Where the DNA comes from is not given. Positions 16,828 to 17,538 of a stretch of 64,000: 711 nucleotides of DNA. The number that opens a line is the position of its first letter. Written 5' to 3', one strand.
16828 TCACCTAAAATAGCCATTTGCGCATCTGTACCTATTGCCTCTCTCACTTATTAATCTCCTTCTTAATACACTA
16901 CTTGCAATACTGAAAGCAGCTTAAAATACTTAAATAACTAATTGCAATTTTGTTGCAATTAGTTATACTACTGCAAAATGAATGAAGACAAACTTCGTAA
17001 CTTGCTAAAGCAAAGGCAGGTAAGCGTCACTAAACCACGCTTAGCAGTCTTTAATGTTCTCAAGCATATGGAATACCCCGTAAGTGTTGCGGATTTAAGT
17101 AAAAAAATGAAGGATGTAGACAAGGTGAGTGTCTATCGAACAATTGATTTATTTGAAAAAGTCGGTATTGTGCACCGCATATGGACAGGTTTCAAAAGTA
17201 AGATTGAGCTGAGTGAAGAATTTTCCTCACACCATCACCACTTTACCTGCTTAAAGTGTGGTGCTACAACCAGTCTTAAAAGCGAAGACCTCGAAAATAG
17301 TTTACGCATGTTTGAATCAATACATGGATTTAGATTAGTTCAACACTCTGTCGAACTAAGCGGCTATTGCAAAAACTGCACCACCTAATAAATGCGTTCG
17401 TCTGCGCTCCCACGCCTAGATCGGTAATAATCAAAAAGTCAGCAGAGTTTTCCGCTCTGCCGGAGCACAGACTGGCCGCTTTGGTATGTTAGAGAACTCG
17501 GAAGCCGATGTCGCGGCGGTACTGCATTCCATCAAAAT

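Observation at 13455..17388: Fur-family regulator with a novel palindromic operator pair controlling three uncharacterised proteins and a two-component permease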

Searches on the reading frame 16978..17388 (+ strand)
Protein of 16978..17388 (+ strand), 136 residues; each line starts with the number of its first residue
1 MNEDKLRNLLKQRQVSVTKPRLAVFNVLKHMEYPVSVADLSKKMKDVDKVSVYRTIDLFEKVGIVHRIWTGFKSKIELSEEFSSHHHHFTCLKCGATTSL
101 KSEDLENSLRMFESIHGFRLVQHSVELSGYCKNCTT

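Call 3: search_protein_families(library=pfam, proteins=[window:16978-17388:+], max_evalue=0.1)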
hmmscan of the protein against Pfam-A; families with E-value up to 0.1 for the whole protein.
window:16978-17388:+ (136 aa): 2 families
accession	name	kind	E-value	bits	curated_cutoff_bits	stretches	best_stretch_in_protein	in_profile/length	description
PF01475.25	FUR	-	3.7e-19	69.5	23.1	1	14-127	3-120/121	Ferric uptake regulator family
PF12840.13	HTH_20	-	0.098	13.1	27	0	21-67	6-50/51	Helix-turn-helix domain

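Call 4: search_protein_families(library=ncbifam, proteins=[window:16978-17388:+], max_evalue=0.1)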
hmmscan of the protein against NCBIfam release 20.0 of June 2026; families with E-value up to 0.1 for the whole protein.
window:16978-17388:+ (136 aa): 15 families
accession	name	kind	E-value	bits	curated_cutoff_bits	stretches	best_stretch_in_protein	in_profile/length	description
NF006999.0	PRK09462.1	equivalog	5.9e-18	64.9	146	1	9-133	7-135/148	ferric iron uptake transcriptional regulator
NF051892.1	TransRegFurBacil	equivalog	2.4e-14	53.6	220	1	4-135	6-144/149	ferric iron uptake transcriptional regulator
NF051891.1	TransRegFurHelico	equivalog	1.3e-12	47.8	200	1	4-135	12-146/148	ferric iron uptake transcriptional regulator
NF008646.0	PRK11639.1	equivalog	2.9e-12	46.6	167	1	8-135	15-147/171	zinc uptake transcriptional repressor Zur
NF052545.1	TransRegPerRClab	equivalog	3e-12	46.7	180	1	5-135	3-135/138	transcriptional regulator PerR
NF047406.1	TransRegPerRTherm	equivalog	2.3e-05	24.6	200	1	17-135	6-126/130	manganese-dependent transcriptional regulator PerR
TIGR00269.1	TIGR00269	hypoth_equivalog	0.011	16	62.75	1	59-100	51-92/104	TIGR00269 family protein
NF053606.1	Sta1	subfamily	0.016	15.3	80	1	22-68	23-67/100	Sta1 family transcriptional regulator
NF045678.1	TransRegIrrA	equivalog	0.025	14.5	150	1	9-90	12-97/138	iron response transcriptional regulator IrrA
NF005061.0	PRK06474.1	equivalog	0.032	14.2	121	1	21-69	13-61/178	hypothetical protein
NF046008.1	ICE_MAGa4850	equivalog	0.04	14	55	1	5-89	35-113/233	MAGa4850 family ICE element protein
NF045677.1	FeRespRegIrr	equivalog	0.041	14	170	1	35-90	34-88/127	Fur family transcriptional regulator Irr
NF041369.1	Dhydh_Halo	equivalog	0.063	12.5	400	1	14-73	8-67/305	D-2-hydroxyacid dehydrogenase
NF040939.2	trans_reg_lrs14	equivalog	0.085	12.9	90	0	21-68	23-69/103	Lrs14 family HTH-type transcriptional regulator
NF040890.1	trans_reg_YgbI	equivalog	0.096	12.2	400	0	35-87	20-71/253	DNA-binding transcriptional repressor YgbI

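Call 24: search_solved_structures(query=window:16978-17388:+, max_evalue=0.001, show_alignments=3)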
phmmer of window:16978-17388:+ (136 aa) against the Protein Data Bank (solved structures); distinct sequences matched with E-value up to 0.001: 23.
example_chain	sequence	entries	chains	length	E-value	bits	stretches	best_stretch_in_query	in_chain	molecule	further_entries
8j6w_A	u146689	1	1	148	3.3e-17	66.1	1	9-132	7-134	Ferric uptake regulation protein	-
2w57_A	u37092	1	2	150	1.7e-13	54.1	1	9-132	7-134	FERRIC UPTAKE REGULATION PROTEIN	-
5fd5_A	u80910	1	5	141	4.3e-12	49.6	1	6-129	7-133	Ferric uptake regulation protein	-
5fd6_A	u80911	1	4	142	4.3e-12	49.6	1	6-129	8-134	Ferric uptake regulation protein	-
9ire_A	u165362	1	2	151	1.7e-11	47.6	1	15-135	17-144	Ferric uptake regulation protein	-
6d57_A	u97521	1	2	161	1.7e-11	47.6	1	5-135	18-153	Ferric uptake regulation protein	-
4ets_A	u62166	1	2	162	1.8e-11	47.6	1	5-135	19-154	Ferric uptake regulation protein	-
2o03_A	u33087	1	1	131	4.5e-11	46.3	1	18-135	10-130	probable Zinc uptake regulation protein FurB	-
3mwm_A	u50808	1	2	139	1.8e-09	41.1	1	17-135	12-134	Putative metal uptake regulation protein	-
5nbc_A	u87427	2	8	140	2e-09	40.9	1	10-135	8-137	Ferric uptake regulation protein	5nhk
7vo0_G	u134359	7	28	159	3.3e-09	40.2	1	17-135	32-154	Putative metal uptake regulation protein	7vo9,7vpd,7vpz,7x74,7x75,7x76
2fe3_A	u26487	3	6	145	1.7e-08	38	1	9-135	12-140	Peroxide operon regulator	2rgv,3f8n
1mzb_A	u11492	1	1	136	1.9e-08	37.8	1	10-127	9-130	ferric uptake regulation protein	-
2xig_A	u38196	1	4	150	2.6e-08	37.3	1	5-135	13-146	FERRIC UPTAKE REGULATION PROTEIN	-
4raz_A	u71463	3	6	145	9.7e-08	35.5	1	12-130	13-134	DNA-binding transcriptional dual regulator of siderophore biosynthesis and transport(Fur f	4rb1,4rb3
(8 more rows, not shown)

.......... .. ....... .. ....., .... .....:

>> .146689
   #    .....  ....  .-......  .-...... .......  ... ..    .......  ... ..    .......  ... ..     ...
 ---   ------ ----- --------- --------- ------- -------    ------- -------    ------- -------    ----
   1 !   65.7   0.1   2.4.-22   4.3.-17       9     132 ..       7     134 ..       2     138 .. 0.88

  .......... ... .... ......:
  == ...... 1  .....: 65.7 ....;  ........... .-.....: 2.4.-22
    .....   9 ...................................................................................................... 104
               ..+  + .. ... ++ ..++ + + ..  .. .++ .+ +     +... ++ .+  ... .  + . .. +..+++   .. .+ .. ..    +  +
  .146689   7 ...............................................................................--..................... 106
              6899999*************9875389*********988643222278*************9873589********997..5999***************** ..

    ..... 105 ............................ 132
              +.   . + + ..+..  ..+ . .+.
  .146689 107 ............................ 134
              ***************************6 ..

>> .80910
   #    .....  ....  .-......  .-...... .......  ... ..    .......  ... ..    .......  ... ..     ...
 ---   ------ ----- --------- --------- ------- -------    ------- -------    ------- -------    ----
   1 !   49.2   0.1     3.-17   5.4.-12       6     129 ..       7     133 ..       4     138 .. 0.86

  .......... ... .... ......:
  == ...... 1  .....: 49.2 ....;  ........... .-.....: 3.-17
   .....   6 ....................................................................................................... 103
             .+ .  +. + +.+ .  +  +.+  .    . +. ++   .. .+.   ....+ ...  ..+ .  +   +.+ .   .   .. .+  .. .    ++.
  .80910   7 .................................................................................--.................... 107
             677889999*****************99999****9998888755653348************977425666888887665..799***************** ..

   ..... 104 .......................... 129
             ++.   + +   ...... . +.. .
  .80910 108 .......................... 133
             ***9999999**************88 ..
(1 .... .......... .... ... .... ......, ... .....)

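Call 84: find_related_loci(query=A7, collection=metagenome_contigs, flank=4000)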
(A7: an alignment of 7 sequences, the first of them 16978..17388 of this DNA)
Query A7 (136 aa) in metagenome_contigs; peptide patterns used: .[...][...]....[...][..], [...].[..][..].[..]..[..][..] (x = any residue, [..] = any of these).
400 stretches matched a pattern; 147 encode a relative of the query (tblastn E <= 1e-3); the best 80 are kept; 80 distinct loci.
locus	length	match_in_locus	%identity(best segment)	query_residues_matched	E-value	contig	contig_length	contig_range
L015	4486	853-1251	61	2-134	4e-56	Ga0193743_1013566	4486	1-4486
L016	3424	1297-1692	62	3-134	6e-55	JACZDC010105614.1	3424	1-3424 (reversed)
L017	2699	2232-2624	59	4-134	1e-51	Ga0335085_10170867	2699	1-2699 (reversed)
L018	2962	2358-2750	58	5-135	3e-49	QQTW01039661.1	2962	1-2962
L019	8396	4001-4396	55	4-136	4e-49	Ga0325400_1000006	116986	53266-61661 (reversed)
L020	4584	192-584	60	4-134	3e-49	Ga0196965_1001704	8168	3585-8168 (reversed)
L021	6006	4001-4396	58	5-136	9e-49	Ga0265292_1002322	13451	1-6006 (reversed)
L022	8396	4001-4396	55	3-134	1e-46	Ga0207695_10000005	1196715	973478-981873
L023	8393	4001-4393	50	5-134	6e-44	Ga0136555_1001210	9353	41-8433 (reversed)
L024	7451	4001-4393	50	5-134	6e-44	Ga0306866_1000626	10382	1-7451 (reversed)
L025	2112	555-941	50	6-134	4e-39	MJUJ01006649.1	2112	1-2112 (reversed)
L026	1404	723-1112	45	4-134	2e-38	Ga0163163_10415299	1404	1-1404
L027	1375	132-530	43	3-136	1e-35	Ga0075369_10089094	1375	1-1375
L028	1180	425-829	43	2-136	4e-36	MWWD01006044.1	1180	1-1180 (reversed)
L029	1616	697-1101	47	3-136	4e-35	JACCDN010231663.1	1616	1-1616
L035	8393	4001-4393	47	4-134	5e-33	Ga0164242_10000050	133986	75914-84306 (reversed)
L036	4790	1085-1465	40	9-134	4e-33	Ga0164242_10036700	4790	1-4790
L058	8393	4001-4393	42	5-134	3e-30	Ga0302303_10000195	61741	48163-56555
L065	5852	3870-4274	44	1-134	5e-29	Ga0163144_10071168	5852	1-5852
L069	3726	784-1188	44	1-134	5e-29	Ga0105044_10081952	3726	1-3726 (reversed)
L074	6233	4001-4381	45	6-131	2e-28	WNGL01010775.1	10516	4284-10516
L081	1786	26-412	42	9-136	4e-28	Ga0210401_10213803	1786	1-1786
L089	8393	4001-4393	41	4-134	2e-27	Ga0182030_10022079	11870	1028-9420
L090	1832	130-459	38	24-134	5e-27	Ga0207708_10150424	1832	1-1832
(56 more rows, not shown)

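Call 88: search_protein_families(library=pfam, alignment_id=A8, max_evalue=0.00001)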
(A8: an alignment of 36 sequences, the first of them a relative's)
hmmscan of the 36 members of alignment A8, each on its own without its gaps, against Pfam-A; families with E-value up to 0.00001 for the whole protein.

A. member 1, L019:3261-3917:- (218 aa): 0 families

B. families by the number of members that match (of 36 scanned): 9 families
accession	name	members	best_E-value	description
PF02535.28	Zip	18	6.5e-40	ZIP Zinc transporter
PF01297.22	ZnuA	4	2.5e-49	Zinc-uptake complex component A periplasmic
PF03059.22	NAS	3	4e-43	Nicotianamine synthase protein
PF03734.19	YkuD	2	4.5e-22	L,D-transpeptidase catalytic domain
PF01656.29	CbiA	1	8.1e-09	CobQ/CobB/MinD/ParA nucleotide binding domain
PF13614.12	AAA_31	1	4.4e-08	AAA domain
PF02374.21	ArsA_ATPase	1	7e-07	Anion-transporting ATPase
PF10609.15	ParA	1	7.4e-07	NUBPL iron-transfer P-loop NTPase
PF00142.24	Fer4_NifH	1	7.4e-06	4Fe-4S iron sulfur cluster binding proteins, NifH/frxC family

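Call 89: search_protein_families(library=pfam, proteins=[L015:1363-2337:+, L058:4495-5940:+, L065:4327-5328:+, L074:4631-5545:+, L081:517-1455:+, L089:4543-5577:+, L090:447-1136:+, L035:4381-5226:+, L036:1534-1998:+, L021:3168-3812:-], max_evalue=0.0001)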
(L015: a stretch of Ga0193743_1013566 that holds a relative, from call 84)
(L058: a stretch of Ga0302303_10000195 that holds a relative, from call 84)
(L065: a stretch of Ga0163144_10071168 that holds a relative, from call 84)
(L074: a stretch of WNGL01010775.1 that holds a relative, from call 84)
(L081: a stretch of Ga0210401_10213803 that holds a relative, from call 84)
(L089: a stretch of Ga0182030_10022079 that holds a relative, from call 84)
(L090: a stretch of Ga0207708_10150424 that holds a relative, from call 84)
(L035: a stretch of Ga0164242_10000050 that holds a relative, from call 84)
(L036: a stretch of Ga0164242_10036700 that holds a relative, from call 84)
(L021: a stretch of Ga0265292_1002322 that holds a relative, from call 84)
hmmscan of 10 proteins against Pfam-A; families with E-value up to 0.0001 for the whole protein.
L015:1363-2337:+ (324 aa): 4 families
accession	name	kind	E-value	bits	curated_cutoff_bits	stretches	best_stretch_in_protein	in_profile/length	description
PF01656.29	CbiA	-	8.8e-10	39.1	25.4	1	4-240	3-114/125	CobQ/CobB/MinD/ParA nucleotide binding domain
PF13614.12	AAA_31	-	3.4e-08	34.1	27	1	7-74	9-67/177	AAA domain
PF10609.15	ParA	-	3.5e-07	30.4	27.1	1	5-51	9-56/246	NUBPL iron-transfer P-loop NTPase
PF00142.24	Fer4_NifH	-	1.1e-06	28.7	25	1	1-38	1-38/271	4Fe-4S iron sulfur cluster binding proteins, NifH/frxC family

L058:4495-5940:+ (481 aa): 1 family
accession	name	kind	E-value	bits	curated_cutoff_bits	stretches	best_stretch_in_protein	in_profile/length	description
PF02687.27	FtsX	-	5.9e-18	65.5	25.5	1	308-387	4-83/120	FtsX-like permease C-terminal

L065:4327-5328:+ (333 aa): 1 family
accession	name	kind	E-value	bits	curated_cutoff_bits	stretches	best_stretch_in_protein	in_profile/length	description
PF03773.19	ArsP_1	-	2.3e-56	191.5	32.3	1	40-327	5-290/294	Predicted permease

L074:4631-5545:+ (304 aa): 1 family
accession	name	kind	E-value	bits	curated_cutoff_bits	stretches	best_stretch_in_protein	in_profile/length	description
PF15617.12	C-C_Bond_Lyase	-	3e-58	197.9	28.4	1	12-303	6-320/320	C-C_Bond_Lyase of the TIM-Barrel fold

L081:517-1455:+ (312 aa): 1 family
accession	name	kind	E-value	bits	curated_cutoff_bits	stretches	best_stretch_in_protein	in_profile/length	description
PF01297.22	ZnuA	-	2.5e-49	168.6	29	1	49-307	1-261/263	Zinc-uptake complex component A periplasmic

L089:4543-5577:+ (344 aa): 2 families
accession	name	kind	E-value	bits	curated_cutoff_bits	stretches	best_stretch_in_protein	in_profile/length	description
PF01595.25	CNNM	-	1.2e-30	107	28.4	1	29-184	3-172/181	Cyclin M transmembrane N-terminal domain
PF00571.33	CBS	-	8.6e-09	36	24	1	279-330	4-56/57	CBS domain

L090:447-1136:+ (229 aa): 1 family
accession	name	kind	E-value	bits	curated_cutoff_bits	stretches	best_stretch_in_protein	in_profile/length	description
PF01966.28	HD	-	1.1e-06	29.3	22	1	44-139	2-112/116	HD domain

L035:4381-5226:+ (281 aa): 0 families

L036:1534-1998:+ (154 aa): 1 family
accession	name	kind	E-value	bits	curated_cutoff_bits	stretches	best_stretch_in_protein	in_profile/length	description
PF14342.11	DUF4396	-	1.6e-37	129.5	27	1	14-144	3-140/141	Domain of unknown function (DUF4396)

L021:3168-3812:- (214 aa): 2 families
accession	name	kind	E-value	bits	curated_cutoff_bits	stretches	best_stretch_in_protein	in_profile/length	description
PF02535.28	Zip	-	2.3e-31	109.7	35.1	2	69-206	178-319/323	ZIP Zinc transporter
PF02687.27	FtsX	-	8.3e-05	23.1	25.5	0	90-147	3-60/120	FtsX-like permease C-terminal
